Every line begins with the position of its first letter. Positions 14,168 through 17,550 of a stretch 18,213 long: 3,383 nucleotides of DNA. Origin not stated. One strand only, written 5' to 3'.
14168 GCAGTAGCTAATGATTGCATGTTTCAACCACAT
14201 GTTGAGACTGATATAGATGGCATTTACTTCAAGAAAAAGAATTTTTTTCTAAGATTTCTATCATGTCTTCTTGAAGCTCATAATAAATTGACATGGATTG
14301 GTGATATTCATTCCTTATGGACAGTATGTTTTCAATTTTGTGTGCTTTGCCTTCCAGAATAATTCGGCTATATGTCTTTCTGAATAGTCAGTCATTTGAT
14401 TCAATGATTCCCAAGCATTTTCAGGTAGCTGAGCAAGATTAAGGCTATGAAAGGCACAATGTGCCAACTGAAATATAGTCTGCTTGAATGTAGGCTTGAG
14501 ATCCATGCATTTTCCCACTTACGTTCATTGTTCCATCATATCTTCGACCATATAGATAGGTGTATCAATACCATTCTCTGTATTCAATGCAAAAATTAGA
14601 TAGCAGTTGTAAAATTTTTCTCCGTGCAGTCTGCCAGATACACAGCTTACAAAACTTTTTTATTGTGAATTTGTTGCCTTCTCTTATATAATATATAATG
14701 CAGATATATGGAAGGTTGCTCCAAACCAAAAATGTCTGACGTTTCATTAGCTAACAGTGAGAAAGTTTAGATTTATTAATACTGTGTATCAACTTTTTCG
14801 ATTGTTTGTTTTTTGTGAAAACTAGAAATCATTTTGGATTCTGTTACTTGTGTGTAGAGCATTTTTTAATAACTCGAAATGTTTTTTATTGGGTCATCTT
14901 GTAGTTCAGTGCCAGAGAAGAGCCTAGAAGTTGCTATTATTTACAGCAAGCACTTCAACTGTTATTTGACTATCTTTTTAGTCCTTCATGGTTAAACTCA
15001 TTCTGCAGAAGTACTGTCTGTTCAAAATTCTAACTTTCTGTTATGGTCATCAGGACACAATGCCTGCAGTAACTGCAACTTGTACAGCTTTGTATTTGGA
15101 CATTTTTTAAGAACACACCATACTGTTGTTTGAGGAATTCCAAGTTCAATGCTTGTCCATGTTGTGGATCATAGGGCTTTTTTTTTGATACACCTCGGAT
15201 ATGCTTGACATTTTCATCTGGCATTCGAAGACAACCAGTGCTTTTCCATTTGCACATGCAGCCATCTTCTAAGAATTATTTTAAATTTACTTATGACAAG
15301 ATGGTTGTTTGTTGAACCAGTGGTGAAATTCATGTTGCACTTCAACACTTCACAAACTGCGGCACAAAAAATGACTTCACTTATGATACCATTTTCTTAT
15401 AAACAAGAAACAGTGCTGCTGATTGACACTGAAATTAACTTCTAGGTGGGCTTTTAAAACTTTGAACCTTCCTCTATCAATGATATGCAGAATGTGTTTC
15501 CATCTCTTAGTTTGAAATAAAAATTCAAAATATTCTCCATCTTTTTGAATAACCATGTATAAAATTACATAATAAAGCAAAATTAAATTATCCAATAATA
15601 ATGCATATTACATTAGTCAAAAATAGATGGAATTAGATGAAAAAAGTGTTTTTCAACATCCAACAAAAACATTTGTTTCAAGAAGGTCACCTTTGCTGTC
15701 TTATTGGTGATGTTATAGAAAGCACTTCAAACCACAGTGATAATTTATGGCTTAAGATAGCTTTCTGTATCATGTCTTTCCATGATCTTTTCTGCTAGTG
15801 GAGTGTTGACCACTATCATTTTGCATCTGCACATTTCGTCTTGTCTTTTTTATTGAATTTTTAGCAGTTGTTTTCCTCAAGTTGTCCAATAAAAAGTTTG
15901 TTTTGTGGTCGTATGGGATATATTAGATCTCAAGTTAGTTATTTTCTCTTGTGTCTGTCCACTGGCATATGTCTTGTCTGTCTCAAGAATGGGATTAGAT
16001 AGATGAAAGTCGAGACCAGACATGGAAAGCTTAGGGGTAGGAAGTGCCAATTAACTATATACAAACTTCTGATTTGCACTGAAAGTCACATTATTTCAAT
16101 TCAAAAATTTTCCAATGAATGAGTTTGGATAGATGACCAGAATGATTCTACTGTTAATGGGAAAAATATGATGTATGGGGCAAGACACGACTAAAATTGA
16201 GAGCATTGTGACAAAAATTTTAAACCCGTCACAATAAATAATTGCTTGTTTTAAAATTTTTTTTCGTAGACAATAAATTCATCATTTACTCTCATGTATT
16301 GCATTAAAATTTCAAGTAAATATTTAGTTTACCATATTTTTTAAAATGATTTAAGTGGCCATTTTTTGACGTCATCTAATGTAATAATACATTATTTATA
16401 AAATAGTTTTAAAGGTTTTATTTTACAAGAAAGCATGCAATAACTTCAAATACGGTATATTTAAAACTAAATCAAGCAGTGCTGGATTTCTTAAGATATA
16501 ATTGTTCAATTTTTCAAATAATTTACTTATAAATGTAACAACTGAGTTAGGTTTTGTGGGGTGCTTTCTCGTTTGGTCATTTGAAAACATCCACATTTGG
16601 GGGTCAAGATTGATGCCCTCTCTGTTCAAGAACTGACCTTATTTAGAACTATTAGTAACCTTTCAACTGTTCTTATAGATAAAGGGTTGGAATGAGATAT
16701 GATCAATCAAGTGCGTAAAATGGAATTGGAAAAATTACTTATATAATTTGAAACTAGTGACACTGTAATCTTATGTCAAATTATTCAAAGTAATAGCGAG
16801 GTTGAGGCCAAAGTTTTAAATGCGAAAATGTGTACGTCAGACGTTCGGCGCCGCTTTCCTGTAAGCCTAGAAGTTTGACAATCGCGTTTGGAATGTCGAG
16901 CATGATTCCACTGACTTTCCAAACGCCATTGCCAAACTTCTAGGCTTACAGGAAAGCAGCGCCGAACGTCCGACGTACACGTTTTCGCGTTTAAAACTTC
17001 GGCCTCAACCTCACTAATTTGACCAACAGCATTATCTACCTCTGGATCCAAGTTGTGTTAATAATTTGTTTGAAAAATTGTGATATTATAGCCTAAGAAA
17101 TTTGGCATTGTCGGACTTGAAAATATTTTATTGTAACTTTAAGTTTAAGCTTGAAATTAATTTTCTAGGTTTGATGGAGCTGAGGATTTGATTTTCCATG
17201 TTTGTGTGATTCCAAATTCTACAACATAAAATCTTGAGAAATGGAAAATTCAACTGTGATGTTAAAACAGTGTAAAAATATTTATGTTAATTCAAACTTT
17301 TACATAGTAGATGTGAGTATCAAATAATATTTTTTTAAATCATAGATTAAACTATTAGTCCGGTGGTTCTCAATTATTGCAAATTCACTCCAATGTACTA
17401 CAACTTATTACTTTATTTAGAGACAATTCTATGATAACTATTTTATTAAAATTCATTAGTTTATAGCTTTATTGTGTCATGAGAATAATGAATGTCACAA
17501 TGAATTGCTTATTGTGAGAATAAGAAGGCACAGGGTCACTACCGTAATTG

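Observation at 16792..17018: GC-richer 225-bp palindrome whose arm-to-arm differences are almost all CpG transitions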

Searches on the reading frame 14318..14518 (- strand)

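Call 40: search_protein_families(library=pfam, proteins=[window:14318-14518:-], max_evalue=1)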
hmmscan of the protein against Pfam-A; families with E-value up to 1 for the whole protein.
window:14318-14518:- (67 aa): 1 family
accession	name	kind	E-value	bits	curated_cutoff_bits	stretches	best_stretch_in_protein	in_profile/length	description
PF07295.17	DUF1451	-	0.041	14.5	26.1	1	23-61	63-101/146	Zinc-ribbon containing domain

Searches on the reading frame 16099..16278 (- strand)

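Call 40: search_protein_families(library=pfam, proteins=[window:16099-16278:-], max_evalue=1)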
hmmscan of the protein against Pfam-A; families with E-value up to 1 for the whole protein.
window:16099-16278:- (60 aa): 1 family
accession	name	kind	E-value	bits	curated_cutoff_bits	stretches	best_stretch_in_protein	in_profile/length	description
PF14036.11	YlaH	-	0.029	15.2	27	1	7-50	31-72/76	YlaH-like protein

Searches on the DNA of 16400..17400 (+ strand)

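Call 38: search_rna_families(source=window, start=16400, end=17400, threshold=evalue, max_evalue=1)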
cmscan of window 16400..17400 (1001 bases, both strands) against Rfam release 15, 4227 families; matches with E-value up to 1: 5.
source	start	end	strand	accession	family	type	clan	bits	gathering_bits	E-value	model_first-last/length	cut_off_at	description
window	16867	16943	-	RF00698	mir-489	Gene; miRNA;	-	30.3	61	0.00056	1-84/84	no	mir-489 microRNA precursor family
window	16860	16949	-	RF00684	mir-122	Gene; miRNA;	-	29.1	70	0.00092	1-73/73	no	mir-122 microRNA precursor family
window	16856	16957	+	RF03656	mir-2432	Gene; miRNA;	-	26.9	100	0.0053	1-68/68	no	mir-2432 microRNA precursor family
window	16861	16949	+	RF03391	mir-588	Gene; miRNA;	-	25.9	70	0.019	1-81/81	no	mir-588 microRNA precursor family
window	16861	16950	+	RF00684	mir-122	Gene; miRNA;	-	25.4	70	0.0092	1-73/73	no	mir-122 microRNA precursor family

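Call 67: search_dna_similar(query=window:16794-17016:+, collection=plasmids, mode=distant, max_evalue=0.01, max_rows=5)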
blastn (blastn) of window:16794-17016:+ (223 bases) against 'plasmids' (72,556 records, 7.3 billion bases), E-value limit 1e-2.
No match.

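Call 68: search_dna_similar(query=window:16794-17016:+, collection=phages, mode=distant, max_evalue=0.01, max_rows=5)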
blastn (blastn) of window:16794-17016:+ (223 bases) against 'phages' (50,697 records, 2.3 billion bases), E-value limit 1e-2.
No match.

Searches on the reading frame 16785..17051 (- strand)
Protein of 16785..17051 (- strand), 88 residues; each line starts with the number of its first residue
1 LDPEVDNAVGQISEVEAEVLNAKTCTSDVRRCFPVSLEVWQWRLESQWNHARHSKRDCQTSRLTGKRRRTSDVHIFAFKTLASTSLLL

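Call 13: find_homologous_proteins(query=window:16788-17051:-, max_evalue=0.01)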
Query seq(88 aa): no candidate shares three 5-residue words with the query. No homologue found.

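Call 14: search_protein_families(library=pfam, proteins=[window:16785-17051:-], max_evalue=0.01)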
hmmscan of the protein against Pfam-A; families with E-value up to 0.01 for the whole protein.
window:16785-17051:- (88 aa): 0 families

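Call 41: search_protein_representatives(protein=window:16785-17051:-)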
Query: 88 residues. Proteins with E-value up to 0.001 (for the whole library): 2; up to 1e-10: 0; up to 1e-30: 0. The best 2 are listed.
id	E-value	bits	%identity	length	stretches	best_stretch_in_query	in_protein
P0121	4.8e-05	39.5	40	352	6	54-87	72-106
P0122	7.1e-04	35.8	57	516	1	23-36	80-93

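Call 81: find_encoding_contigs(protein=window:16785-17051:-, flank=10000, max_places=5)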
Protein window:16785-17051:- (88 aa): no gene with exactly this product is on record in the collection.
